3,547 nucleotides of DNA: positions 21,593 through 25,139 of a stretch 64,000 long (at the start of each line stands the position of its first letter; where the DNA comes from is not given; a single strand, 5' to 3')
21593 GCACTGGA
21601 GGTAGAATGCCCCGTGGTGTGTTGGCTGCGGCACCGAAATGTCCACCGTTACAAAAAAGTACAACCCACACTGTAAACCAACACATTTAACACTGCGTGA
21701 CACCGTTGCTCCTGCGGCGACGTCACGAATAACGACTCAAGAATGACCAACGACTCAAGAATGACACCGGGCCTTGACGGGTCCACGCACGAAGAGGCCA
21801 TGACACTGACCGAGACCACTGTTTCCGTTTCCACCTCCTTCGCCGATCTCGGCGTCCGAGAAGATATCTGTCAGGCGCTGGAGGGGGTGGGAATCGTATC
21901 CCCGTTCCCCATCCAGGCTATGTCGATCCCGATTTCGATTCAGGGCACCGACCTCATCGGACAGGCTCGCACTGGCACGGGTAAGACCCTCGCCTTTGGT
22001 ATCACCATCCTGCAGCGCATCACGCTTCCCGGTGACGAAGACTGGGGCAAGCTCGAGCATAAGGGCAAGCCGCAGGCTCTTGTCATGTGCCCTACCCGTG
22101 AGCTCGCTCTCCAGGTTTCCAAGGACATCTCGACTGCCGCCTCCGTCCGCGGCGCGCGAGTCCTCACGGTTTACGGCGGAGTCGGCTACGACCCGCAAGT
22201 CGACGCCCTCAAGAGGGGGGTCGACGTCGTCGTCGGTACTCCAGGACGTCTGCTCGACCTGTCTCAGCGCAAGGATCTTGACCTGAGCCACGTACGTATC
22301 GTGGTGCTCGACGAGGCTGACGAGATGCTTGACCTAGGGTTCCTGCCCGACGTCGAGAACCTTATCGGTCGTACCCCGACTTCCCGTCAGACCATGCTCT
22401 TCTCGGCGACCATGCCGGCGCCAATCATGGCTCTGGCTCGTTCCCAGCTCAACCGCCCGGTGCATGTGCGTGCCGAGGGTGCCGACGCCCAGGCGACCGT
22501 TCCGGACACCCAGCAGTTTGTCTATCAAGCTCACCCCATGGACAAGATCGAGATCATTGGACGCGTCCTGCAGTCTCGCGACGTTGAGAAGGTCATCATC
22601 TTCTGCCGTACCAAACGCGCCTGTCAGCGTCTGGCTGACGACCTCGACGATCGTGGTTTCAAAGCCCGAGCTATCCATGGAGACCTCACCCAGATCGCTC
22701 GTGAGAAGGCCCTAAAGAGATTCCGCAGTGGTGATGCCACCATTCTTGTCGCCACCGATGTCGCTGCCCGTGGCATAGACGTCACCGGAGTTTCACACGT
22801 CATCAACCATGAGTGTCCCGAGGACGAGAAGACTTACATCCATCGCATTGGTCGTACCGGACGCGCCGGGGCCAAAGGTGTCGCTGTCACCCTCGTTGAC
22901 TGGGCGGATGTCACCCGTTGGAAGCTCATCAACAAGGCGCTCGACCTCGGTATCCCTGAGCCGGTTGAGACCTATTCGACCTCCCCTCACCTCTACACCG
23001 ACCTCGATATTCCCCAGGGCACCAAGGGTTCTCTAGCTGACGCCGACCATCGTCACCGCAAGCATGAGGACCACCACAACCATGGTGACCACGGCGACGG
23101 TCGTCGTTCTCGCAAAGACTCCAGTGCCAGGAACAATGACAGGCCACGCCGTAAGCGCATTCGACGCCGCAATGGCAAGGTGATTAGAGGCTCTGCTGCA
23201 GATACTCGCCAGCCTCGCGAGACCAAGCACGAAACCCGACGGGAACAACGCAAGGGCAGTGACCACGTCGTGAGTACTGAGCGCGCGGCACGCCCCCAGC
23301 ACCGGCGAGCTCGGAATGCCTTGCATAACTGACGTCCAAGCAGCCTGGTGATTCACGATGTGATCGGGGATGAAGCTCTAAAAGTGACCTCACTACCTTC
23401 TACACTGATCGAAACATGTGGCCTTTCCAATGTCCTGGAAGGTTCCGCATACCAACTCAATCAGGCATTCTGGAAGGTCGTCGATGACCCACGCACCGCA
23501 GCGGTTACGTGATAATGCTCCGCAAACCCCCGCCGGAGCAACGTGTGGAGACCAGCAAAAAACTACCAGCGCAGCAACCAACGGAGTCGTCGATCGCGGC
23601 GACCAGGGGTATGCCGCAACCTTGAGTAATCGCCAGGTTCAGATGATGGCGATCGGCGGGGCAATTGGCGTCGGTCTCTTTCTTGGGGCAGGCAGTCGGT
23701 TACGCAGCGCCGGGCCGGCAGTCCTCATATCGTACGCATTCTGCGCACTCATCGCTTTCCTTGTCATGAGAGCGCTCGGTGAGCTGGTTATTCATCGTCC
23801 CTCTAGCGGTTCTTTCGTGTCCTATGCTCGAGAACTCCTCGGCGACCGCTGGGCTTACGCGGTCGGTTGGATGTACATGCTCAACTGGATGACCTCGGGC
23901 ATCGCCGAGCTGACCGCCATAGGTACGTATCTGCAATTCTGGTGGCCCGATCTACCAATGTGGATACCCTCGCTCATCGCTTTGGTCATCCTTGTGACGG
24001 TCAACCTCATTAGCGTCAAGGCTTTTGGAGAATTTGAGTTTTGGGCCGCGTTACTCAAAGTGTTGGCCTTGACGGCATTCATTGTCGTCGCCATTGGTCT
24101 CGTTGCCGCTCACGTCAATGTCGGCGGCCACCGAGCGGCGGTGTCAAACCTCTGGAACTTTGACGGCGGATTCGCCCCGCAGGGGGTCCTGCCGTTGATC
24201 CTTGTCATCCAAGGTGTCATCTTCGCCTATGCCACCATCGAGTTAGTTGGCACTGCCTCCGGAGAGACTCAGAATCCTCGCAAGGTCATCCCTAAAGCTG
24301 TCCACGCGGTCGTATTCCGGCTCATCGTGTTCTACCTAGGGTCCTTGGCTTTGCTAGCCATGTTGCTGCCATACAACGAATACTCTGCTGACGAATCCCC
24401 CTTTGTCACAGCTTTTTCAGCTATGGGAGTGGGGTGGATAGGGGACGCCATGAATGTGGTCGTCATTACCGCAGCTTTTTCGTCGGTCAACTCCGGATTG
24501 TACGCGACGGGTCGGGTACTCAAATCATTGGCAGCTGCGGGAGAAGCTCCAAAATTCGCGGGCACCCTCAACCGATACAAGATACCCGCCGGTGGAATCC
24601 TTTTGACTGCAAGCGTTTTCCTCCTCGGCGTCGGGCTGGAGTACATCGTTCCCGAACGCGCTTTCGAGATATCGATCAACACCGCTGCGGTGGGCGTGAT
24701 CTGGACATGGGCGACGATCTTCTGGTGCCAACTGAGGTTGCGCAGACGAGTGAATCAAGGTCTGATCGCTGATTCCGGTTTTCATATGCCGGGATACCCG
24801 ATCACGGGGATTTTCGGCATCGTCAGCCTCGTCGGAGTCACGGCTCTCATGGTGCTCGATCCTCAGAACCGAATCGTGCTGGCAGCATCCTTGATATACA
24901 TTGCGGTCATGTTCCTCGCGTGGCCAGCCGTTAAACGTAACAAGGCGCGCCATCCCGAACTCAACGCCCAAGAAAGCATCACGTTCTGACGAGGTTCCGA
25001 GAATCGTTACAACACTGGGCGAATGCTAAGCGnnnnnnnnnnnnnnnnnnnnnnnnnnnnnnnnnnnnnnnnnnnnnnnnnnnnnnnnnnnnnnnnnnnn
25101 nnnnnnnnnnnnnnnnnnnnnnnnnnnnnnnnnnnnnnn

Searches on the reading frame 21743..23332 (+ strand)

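Call 7: search_protein_families(library=pfam, proteins=[window:21743-23332:+])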
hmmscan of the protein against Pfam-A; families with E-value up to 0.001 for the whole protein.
window:21743-23332:+ (529 aa): 4 families
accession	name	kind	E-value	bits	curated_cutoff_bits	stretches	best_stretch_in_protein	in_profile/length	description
PF00270.35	DEAD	-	1.1e-46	159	26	1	56-227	2-163/167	DEAD/DEAH box helicase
PF00271.37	Helicase_C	-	8.7e-35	119.7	23.5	1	267-376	1-110/110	Helicase conserved C-terminal domain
PF13245.12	AAA_19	-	0.00045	20.8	25.1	0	271-324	31-81/134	AAA domain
PF04851.21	ResIII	-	0.00074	19.9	22.5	0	74-192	29-134/164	Type III restriction enzyme, res subunit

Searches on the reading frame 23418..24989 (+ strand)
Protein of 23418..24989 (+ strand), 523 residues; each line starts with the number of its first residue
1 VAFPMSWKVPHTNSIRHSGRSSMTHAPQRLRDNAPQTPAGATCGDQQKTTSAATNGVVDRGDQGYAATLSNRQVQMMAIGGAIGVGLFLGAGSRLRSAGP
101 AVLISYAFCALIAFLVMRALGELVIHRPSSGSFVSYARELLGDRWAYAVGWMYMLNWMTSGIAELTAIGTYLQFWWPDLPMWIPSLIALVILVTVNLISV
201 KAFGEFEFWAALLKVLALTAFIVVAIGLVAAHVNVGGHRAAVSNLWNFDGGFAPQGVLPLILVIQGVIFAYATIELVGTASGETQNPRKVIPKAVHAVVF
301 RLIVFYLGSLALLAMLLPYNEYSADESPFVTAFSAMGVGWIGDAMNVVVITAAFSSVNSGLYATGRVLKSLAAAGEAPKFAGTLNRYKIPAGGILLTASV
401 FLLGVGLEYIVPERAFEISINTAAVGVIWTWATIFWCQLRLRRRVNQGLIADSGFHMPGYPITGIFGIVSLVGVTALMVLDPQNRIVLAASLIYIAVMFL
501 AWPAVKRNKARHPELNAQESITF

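Call 7: search_protein_families(library=pfam, proteins=[window:23418-24989:+])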
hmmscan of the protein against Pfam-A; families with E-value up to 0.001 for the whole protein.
window:23418-24989:+ (523 aa): 2 families
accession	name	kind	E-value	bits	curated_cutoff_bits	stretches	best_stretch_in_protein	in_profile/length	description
PF00324.27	AA_permease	-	1.3e-107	360.8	24.6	1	74-509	2-461/470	Amino acid permease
PF13520.12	AA_permease_2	-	1.2e-38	133.6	27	1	73-500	5-425/427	Amino acid permease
